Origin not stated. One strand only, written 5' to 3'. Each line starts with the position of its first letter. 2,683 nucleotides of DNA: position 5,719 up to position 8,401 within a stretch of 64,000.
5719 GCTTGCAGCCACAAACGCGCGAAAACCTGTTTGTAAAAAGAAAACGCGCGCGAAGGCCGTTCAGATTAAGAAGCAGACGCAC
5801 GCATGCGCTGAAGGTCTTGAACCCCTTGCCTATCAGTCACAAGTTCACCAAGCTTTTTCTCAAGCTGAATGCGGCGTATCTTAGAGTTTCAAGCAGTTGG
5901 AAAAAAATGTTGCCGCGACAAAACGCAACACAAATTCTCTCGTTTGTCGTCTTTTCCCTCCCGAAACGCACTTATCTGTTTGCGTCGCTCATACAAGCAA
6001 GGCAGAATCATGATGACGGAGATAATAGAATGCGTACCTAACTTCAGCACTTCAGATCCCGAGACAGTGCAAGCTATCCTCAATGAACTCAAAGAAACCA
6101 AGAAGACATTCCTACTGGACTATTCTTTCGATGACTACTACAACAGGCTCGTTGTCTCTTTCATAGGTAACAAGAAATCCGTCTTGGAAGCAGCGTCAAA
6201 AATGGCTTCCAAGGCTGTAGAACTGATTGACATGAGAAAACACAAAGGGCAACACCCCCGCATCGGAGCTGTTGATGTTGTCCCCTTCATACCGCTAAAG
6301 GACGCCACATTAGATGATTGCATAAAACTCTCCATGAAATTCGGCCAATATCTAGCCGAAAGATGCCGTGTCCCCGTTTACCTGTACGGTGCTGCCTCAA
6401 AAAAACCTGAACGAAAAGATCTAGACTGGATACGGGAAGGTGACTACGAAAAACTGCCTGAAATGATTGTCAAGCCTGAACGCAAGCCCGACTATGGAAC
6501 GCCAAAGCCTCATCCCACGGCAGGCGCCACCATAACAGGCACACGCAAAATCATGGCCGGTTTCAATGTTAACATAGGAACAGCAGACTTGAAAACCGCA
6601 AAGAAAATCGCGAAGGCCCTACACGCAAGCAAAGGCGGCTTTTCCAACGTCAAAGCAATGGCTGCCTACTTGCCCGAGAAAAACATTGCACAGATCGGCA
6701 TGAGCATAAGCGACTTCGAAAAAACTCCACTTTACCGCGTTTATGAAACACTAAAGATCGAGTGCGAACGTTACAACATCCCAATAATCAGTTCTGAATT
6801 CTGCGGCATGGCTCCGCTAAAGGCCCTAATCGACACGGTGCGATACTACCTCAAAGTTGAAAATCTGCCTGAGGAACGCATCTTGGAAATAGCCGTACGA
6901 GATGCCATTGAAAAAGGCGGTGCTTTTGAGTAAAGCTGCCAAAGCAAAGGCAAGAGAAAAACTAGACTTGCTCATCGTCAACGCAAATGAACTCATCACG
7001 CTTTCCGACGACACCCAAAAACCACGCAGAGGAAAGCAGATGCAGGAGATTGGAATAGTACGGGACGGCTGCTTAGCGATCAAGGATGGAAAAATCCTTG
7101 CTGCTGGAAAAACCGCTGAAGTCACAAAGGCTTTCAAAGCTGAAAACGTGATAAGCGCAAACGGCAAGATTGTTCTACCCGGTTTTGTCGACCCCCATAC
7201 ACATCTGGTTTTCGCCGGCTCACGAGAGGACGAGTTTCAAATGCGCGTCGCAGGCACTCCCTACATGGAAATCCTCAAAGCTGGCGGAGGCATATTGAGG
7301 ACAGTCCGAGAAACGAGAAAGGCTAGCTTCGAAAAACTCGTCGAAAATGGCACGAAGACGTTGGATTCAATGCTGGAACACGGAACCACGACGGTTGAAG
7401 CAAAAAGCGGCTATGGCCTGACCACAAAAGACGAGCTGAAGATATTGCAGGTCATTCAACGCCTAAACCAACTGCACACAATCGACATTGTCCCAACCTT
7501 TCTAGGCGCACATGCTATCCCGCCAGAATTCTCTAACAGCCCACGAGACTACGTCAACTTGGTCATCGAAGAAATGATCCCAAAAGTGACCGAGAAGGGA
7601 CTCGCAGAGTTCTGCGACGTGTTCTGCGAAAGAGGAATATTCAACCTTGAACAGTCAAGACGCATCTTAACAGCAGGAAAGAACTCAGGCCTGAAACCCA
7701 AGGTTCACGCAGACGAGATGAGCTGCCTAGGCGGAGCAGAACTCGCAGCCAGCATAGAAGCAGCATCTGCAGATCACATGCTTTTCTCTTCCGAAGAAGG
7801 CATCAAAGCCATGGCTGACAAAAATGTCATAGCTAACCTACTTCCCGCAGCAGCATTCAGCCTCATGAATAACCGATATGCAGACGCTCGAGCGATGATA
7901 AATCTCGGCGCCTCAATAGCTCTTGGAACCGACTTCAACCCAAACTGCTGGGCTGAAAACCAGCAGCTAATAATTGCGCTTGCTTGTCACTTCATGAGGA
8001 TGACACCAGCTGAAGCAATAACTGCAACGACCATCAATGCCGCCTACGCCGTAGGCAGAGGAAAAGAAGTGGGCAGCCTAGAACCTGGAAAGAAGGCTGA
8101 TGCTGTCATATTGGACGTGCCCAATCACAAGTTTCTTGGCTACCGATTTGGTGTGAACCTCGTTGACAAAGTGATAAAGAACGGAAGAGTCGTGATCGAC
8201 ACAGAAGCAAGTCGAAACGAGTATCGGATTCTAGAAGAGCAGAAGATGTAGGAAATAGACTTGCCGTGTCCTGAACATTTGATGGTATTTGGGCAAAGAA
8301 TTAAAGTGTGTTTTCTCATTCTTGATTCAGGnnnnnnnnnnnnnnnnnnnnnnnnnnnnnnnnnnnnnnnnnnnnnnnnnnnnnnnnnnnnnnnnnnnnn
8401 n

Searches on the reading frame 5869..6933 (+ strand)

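Call 12: search_protein_families(library=pfam, proteins=[window:5869-6933:+], max_evalue=0.01)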
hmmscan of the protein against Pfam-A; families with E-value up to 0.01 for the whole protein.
window:5869-6933:+ (354 aa): 3 families
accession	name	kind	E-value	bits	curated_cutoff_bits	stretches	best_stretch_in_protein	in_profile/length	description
PF07837.17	FTCD_N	-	2.2e-62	210.3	27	1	52-226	1-176/176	Formiminotransferase domain, N-terminal subdomain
PF02971.19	FTCD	-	3.2e-22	79.4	24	1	231-344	4-126/145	Formiminotransferase domain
PF15573.11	Imm47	-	0.0074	16.2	27.2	0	29-119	112-200/258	Immunity protein 47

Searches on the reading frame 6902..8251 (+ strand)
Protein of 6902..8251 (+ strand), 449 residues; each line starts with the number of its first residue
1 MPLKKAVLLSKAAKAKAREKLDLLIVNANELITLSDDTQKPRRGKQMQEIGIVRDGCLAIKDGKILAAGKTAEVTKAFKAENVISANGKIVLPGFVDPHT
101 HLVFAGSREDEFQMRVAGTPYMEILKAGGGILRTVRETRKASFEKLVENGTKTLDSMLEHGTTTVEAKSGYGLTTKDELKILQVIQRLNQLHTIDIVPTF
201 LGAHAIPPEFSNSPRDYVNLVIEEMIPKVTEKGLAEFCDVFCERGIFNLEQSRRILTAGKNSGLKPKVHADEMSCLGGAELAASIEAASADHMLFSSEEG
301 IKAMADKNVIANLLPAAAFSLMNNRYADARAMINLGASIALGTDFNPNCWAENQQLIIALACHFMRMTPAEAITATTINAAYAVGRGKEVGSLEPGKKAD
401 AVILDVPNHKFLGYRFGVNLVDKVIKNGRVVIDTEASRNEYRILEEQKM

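Call 12: search_protein_families(library=pfam, proteins=[window:6902-8251:+], max_evalue=0.01)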
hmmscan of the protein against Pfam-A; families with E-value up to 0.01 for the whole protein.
window:6902-8251:+ (449 aa): 3 families
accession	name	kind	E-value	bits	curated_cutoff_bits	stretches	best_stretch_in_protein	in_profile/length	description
PF01979.26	Amidohydro_1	-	2.9e-23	83.1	25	1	90-431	1-345/345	Amidohydrolase family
PF07969.17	Amidohydro_3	-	9.9e-21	75.2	29.7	2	245-432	257-472/472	Amidohydrolase family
PF22039.1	HUTI_composite_bact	-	0.00078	19.5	25.5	1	56-78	1-23/26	Imidazolonepropionase-like composite domain, bacteria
